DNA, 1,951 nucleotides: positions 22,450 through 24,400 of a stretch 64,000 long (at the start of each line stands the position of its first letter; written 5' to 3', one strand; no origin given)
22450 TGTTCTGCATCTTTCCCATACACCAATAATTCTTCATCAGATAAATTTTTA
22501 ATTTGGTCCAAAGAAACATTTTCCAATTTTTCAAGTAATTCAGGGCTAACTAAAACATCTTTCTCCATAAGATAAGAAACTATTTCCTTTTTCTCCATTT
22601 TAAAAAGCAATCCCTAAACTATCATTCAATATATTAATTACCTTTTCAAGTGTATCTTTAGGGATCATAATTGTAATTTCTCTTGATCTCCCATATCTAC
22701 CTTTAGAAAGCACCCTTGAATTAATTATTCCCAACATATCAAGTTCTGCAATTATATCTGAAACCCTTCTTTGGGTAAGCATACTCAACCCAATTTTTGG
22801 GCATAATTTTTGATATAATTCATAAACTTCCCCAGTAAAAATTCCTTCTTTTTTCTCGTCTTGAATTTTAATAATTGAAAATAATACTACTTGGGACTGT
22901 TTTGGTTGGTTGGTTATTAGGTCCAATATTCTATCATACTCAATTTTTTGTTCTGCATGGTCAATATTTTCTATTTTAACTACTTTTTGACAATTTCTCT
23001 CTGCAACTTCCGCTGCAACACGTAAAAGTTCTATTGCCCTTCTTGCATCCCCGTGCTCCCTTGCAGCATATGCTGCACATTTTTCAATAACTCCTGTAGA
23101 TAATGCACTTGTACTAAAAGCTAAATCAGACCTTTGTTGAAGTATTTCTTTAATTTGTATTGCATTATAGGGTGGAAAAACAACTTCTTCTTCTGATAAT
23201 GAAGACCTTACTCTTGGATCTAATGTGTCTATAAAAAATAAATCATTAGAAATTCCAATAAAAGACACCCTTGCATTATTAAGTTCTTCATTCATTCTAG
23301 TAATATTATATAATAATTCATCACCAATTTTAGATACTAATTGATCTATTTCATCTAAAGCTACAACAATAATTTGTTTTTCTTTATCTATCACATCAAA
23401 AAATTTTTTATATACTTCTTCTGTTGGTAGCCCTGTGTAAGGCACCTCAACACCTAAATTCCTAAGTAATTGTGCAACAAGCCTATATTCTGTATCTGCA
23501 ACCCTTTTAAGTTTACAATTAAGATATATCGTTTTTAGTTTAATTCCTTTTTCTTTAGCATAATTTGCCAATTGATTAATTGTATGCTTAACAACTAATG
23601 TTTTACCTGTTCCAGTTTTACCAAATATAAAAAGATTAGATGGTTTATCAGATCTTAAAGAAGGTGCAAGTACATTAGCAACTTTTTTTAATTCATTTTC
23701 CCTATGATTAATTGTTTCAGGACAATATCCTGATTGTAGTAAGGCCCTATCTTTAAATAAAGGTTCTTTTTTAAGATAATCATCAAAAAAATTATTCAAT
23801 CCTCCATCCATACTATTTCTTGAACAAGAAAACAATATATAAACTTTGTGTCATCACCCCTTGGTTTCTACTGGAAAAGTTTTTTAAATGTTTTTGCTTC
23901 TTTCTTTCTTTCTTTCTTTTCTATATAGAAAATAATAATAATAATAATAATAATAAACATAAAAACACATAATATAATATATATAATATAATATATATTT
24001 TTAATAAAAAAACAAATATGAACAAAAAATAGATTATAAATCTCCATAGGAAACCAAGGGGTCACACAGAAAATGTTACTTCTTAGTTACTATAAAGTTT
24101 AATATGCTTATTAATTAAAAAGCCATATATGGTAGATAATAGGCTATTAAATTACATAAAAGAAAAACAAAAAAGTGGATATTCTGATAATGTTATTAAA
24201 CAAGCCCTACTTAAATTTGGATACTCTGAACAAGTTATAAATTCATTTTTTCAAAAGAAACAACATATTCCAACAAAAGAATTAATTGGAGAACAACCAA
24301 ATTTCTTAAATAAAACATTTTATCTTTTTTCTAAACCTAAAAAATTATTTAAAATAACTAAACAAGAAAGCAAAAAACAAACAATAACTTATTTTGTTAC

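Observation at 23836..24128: oriC with two inverted ORB boxes flanking a microsatellite DUE, in conserved oriC–cdc6–DP1–DP2 synteny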

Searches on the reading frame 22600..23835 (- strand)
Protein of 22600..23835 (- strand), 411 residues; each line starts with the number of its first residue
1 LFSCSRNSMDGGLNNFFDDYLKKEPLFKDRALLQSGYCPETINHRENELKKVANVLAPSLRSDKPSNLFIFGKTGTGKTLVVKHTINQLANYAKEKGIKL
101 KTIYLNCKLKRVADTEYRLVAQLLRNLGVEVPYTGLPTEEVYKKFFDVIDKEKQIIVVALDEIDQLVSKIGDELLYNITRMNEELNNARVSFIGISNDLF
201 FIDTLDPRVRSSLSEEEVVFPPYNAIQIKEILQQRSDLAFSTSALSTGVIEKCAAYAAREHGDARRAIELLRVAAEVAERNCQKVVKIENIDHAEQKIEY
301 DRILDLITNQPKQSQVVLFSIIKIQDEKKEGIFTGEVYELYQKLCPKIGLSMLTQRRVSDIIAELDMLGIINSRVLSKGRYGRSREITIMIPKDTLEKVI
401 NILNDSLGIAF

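Call 6: search_protein_families(library=pfam, proteins=[window:22600-23835:-])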
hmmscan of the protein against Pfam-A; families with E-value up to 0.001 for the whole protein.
window:22600-23835:- (411 aa): 9 families
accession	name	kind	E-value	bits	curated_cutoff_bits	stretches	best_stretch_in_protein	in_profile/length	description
PF09079.17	Cdc6_C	-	9.9e-29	99.6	25.1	1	306-398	2-95/96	CDC6, C terminal winged helix domain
PF22703.2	Cdc6_lid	-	8.2e-22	77.3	27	1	230-295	2-67/68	Cdc6 AAA+ ATPase-type lid domain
PF13401.12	AAA_22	-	1e-11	45.7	27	1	65-194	5-122/130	AAA domain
PF00004.35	AAA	-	7e-09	36.7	21.2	1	69-218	2-127/131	ATPase family associated with various cellular activities (AAA)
PF01637.24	ATPase_2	-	4.8e-08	33.5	33.2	1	45-185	4-142/225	ATPase domain predominantly from Archaea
PF13191.12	AAA_16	-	2.3e-07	31.9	32.6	1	45-126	5-85/167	AAA ATPase domain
PF22606.2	Cdc6-ORC-like_ATPase_lid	-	4.7e-07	30.1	27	1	223-279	1-57/60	Cdc6/ORC-like, ATPase lid domain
PF05621.17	TniB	-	1.1e-05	25.4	22.4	1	57-188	27-156/189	Bacterial TniB protein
PF00270.35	DEAD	-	0.0007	19.8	26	0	65-167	14-109/167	DEAD/DEAH box helicase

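Call 11: find_homologous_proteins(query=window:22600-23835:-)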
Query window:22600-23835:- (411 aa): 8000 proteins with E <= 0.001 among 8000 candidates; the best 120 are listed.
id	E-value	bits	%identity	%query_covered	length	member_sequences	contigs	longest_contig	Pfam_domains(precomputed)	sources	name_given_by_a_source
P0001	8.2e-256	866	99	98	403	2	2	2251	PF22703.3,PF22606.3,PF00004.36,PF13401.13,PF01637.25,PF05621.18,PF09079.18,PF13191.13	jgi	-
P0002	1.5e-213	727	81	98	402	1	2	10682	PF22703.3,PF22606.3,PF00004.36,PF13401.13,PF01637.25,PF05621.18,PF09079.18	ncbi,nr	ncbi:MAG: orc1/cdc6 family replication initiation protein [Nanoarchaeota archaeon]|nr:orc1/cdc6 fami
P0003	2.2e-169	581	65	97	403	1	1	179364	PF22703.3,PF05729.19,PF22606.3,PF00004.36,PF13401.13,PF01637.25,PF05621.18,PF09079.18,PF13191.13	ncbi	-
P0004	2.9e-168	578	64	97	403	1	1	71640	PF22703.3,PF07693.21,PF05729.19,PF22606.3,PF00004.36,PF13401.13,PF01637.25,PF05621.18,PF09079.18,PF13191.13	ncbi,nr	ncbi:ORC1-type DNA replication protein [Candidatus Woesearchaeota archaeon]|nr:ORC1-type DNA replica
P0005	3.9e-168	577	64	97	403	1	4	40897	PF22703.3,PF07693.21,PF05729.19,PF22606.3,PF00004.36,PF13401.13,PF01637.25,PF05621.18,PF09079.18,PF13191.13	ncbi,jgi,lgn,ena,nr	ncbi:MAG: ORC1-type DNA replication protein [Nanoarchaeota archaeon]|nr:ORC1-type DNA replication pr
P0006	4.2e-167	574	62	100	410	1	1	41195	PF22703.3,PF05729.19,PF22606.3,PF00004.36,PF13401.13,PF01637.25,PF05621.18,PF09079.18,PF13191.13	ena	-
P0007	1.9e-166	572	65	97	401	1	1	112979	PF22703.3,PF22606.3,PF00004.36,PF13401.13,PF01637.25,PF09079.18,PF13191.13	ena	-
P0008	2.2e-166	572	63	97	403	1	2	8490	PF22703.3,PF05729.19,PF22606.3,PF00004.36,PF13401.13,PF01637.25,PF05621.18,PF09079.18,PF13191.13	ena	-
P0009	3.0e-166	571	63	97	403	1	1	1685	PF22703.3,PF07693.21,PF05729.19,PF22606.3,PF00004.36,PF13401.13,PF01637.25,PF05621.18,PF09079.18,PF13191.13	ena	-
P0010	6.1e-166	570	64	97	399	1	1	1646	PF22703.3,PF24883.3,PF05729.19,PF22606.3,PF00004.36,PF13401.13,PF09848.16,PF01637.25,PF05621.18,PF09079.18,PF13191.13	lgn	-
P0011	7.2e-166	570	63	97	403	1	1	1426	PF22703.3,PF05729.19,PF22606.3,PF00004.36,PF13401.13,PF01637.25,PF05621.18,PF09079.18,PF13191.13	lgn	-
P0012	8.2e-166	570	63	98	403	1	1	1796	PF22703.3,PF00004.36,PF13401.13,PF01637.25,PF05621.18,PF09079.18,PF13191.13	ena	-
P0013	1.1e-165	569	63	97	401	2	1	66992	PF22703.3,PF05729.19,PF00004.36,PF13401.13,PF01637.25,PF09079.18,PF13191.13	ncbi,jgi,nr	ncbi:MAG: ORC1-type DNA replication protein [Nanoarchaeota archaeon]|nr:ORC1-type DNA replication pr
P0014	4.1e-165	567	64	97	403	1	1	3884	PF22703.3,PF05729.19,PF22606.3,PF00004.36,PF13401.13,PF01637.25,PF05621.18,PF09079.18,PF13191.13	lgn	-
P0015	5.3e-165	567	63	97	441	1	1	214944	PF22703.3,PF22606.3,PF00004.36,PF13401.13,PF01637.25,PF05621.18,PF09079.18,PF13191.13,PF24389.2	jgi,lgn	-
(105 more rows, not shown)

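Call 12: find_related_loci(query=window:22600-23835:-, collection=genome_contigs, flank=6000)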
Query window:22600-23835:- (411 aa) in genome_contigs; peptide patterns used: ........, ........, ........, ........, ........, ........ (x = any residue, [..] = any of these).
599 stretches matched a pattern (row limit reached: there are more); 176 encode a relative of the query (tblastn E <= 1e-3); the best 80 are kept; 80 distinct loci.
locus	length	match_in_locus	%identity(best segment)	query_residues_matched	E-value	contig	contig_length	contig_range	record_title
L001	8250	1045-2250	62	9-410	2e-172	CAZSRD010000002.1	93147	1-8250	MAG TPA_asm: uncultured Methanosarcinales archaeon isolate SRP178699_co1_479 genome assembly, contig: NODE_152_length_93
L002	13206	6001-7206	62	9-410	3e-171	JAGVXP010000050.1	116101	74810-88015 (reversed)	Candidatus Woesearchaeota archaeon isolate RIFCSPHIGHO2_02_FULL_36_13 rifcsphigho2_02_scaffold_1398, whole genome shotgu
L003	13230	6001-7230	61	2-411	8e-171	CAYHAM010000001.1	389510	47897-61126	MAG TPA_asm: uncultured Methanosarcinales archaeon isolate ERP119294_co1_446 genome assembly, contig: NODE_19_length_389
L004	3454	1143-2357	60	6-410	2e-178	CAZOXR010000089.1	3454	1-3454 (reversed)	MAG TPA_asm: uncultured Methanosarcinales archaeon isolate SRP077602_co2_341 genome assembly, contig: NODE_41199_length_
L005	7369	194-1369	62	13-405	5e-170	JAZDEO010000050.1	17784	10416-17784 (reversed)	MAG: archaeon isolate MEGAHIT-group-0.155 k141_13563523, whole genome shotgun sequence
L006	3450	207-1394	61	13-409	3e-178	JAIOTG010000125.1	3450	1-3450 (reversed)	MAG: bacterium isolate SMBSF64 bin_7_k127_1021790, whole genome shotgun sequence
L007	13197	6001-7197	61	12-411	9e-170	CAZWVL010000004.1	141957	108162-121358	MAG TPA_asm: uncultured Methanosarcinales archaeon isolate SRP119689_co1_4 genome assembly, contig: NODE_81_length_14195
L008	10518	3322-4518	62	12-409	1e-167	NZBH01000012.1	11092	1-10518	MAG: archaeon isolate ARS1414 MHASMcontig_136816, whole genome shotgun sequence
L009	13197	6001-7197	60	12-411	6e-167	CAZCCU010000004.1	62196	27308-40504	MAG TPA_asm: uncultured Methanosarcinales archaeon isolate SRP119689_co1_339 genome assembly, contig: NODE_519_length_62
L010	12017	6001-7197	60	12-411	5e-167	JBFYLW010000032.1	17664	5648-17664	MAG: Nanoarchaeota archaeon isolate PPR_0046 PPR_0046.fa_k121_878909, whole genome shotgun sequence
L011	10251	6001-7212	61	6-409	7e-167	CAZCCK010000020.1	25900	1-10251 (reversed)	MAG TPA_asm: Candidatus Woesearchaeota archaeon isolate SRP193066_co2_72 genome assembly, contig: NODE_989_length_25900_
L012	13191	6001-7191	60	13-409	1e-166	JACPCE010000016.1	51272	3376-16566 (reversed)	MAG: Candidatus Woesearchaeota archaeon isolate NC_groundwater_275_Ag_S-0.2um_29_9 S5_GD2017_2_S2_scaffold_1547, whole g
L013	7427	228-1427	61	10-409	3e-166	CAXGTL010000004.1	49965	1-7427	MAG TPA_asm: Candidatus Woesearchaeota archaeon isolate ERR594346_binner12_Refined_66 genome assembly, contig: ERZ540258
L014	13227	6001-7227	60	2-409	6e-166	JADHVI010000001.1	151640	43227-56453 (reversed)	MAG: Candidatus Woesearchaeota archaeon isolate BS150m-G68 BS-150m-C47, whole genome shotgun sequence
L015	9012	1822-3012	60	13-409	5e-166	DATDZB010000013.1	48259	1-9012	MAG TPA_asm: Candidatus Nanoarchaeia archaeon isolate SMAG_U8180 k141_83775, whole genome shotgun sequence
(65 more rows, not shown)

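Call 29: find_encoding_contigs(protein=P0001, flank=3000)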
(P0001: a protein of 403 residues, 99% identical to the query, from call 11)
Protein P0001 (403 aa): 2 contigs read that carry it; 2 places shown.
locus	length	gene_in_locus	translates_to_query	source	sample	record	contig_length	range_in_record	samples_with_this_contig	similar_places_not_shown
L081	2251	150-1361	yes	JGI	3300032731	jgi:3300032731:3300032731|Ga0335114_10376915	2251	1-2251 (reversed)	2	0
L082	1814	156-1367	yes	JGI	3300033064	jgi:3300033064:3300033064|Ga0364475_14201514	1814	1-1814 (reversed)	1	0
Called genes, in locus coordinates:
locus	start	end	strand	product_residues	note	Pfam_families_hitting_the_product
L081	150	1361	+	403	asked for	PF01637:ATPase_2, PF05621:TniB (weak), PF13191:AAA_16 (weak), PF00004:AAA, PF13401:AAA_22, PF22606:Cdc6-ORC-like_ATPase_lid (weak), PF22703:Cdc6_lid, PF09079:WHD_Cdc6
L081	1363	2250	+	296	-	?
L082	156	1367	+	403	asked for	PF01637:ATPase_2, PF05621:TniB (weak), PF13191:AAA_16 (weak), PF00004:AAA, PF13401:AAA_22, PF22606:Cdc6-ORC-like_ATPase_lid (weak), PF22703:Cdc6_lid, PF09079:WHD_Cdc6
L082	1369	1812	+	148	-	?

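Call 30: find_encoding_contigs(protein=P0002, flank=6000)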
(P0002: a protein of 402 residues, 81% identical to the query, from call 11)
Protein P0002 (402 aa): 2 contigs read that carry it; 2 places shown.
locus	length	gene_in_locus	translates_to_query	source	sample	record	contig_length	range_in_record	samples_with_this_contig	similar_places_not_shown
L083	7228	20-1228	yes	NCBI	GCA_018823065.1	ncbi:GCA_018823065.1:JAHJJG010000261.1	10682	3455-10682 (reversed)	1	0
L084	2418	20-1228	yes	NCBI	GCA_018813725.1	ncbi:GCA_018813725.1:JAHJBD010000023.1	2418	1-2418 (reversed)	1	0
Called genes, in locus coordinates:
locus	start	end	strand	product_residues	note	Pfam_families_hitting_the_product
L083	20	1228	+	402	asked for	PF01637:ATPase_2 (weak), PF05621:TniB, PF00004:AAA (weak), PF13401:AAA_22, PF22606:Cdc6-ORC-like_ATPase_lid, PF22703:Cdc6_lid, PF09079:WHD_Cdc6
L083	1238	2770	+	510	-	PF00149:Metallophos, PF04042:DNA_pol_E_B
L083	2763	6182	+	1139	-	PF03833:PolC_DP2_N, PF24844:PolC_DP2_central, PF24846:PolC_DP2_cat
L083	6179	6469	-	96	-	PF04242:DUF424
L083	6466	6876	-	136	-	PF01873:eIF-5_eIF-2B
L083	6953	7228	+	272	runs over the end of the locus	PF01944:SpoIIM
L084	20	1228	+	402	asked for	PF01637:ATPase_2 (weak), PF05621:TniB, PF00004:AAA (weak), PF13401:AAA_22, PF22606:Cdc6-ORC-like_ATPase_lid, PF22703:Cdc6_lid, PF09079:WHD_Cdc6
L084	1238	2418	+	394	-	PF00149:Metallophos, PF04042:DNA_pol_E_B (weak)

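Call 43: search_solved_structures(query=window:22600-23811:-, show_alignments=2)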
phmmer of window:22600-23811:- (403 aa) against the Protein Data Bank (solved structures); distinct sequences matched with E-value up to 0.001: 23.
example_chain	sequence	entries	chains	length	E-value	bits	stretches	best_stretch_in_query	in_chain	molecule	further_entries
2qby_A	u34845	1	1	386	3.3e-108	365.2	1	18-390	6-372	Cell division control protein 6 homolog 1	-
2v1u_A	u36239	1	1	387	4.4e-100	338.4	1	17-389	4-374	CELL DIVISION CONTROL PROTEIN 6 HOMOLOG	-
2qby_B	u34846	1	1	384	1e-43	152.9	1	35-398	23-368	Cell division control protein 6 homolog 3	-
8rwv_F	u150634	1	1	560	4.5e-27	98.2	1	20-276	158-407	Cell division control protein 6 homolog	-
8s0e_G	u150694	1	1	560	4.6e-27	98.2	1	20-276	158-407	Cell division control protein 6 homolog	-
1fnn_A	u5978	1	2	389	4.5e-21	78.5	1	21-394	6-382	CELL DIVISION CONTROL PROTEIN 6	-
1w5s_A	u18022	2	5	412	6.5e-21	77.9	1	16-285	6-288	ORIGIN RECOGNITION COMPLEX SUBUNIT 2 ORC2 | ORC2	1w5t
7jgr_G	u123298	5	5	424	3.5e-20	75.5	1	32-275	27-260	Cell division control protein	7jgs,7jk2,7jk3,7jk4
5uj7_A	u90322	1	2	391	2.2e-14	56.4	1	22-350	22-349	Origin recognition complex subunit 1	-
7jpo_A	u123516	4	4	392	2.2e-14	56.4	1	22-350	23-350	Origin recognition complex subunit 1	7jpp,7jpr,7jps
5ujm_A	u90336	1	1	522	7.4e-14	54.7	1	22-349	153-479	Origin recognition complex subunit 1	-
7ctf_A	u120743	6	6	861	1.8e-13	53.5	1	22-349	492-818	Origin recognition complex subunit 1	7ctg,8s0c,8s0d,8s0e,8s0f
4xgc_A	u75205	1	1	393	2.2e-13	53.2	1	21-342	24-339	Origin recognition complex subunit 1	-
8rwv_A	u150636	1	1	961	2.2e-13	53.1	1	22-349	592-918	Origin recognition complex subunit 1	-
7jgr_A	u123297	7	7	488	4.1e-13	52.3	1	21-342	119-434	Origin recognition complex subunit 1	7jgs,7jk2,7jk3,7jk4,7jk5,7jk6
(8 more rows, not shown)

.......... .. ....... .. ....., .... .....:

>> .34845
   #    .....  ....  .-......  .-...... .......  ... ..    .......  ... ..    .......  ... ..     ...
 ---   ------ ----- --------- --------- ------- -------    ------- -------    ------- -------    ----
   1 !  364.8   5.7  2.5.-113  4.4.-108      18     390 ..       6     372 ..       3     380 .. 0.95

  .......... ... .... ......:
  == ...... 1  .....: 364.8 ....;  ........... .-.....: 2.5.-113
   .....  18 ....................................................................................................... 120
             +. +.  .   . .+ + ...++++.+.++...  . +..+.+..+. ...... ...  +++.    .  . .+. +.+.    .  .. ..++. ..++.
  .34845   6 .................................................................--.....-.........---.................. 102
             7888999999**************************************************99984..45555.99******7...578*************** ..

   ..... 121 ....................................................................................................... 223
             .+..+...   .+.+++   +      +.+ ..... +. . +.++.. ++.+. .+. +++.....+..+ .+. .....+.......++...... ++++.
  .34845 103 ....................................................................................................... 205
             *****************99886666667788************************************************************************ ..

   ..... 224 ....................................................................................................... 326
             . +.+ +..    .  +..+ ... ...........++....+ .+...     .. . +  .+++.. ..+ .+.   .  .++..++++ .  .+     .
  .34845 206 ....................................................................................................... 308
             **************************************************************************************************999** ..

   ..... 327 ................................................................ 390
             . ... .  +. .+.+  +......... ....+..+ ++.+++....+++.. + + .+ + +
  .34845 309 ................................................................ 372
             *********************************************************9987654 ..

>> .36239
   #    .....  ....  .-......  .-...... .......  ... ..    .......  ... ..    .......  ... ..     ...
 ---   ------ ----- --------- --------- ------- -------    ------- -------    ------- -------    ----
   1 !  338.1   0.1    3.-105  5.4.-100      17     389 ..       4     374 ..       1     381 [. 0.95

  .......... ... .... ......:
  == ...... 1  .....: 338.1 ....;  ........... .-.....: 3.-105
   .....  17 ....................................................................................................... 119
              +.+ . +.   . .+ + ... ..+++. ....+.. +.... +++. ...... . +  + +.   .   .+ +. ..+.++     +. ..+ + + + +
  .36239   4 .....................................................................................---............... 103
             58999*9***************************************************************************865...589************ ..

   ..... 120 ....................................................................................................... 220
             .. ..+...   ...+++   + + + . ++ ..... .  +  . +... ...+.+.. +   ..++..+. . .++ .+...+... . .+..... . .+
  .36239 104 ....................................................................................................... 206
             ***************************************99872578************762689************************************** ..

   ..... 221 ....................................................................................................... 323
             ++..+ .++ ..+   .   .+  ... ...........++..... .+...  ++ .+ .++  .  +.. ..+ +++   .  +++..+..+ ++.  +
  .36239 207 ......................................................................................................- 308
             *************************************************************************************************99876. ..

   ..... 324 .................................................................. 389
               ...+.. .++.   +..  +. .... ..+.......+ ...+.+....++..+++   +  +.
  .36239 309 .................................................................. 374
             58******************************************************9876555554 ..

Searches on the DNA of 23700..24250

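Call 77: search_rna_families(source=window, start=23700, end=24250, threshold=evalue, max_evalue=1)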
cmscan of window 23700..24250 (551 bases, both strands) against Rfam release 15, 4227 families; matches with E-value up to 1: 1.
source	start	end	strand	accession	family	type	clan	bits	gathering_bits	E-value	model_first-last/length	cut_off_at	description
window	23750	23829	-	RF01586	snoR09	Gene; snRNA; snoRNA; CD-box;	-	23.2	50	0.64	1-84/84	no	small nucleolar RNA snoR09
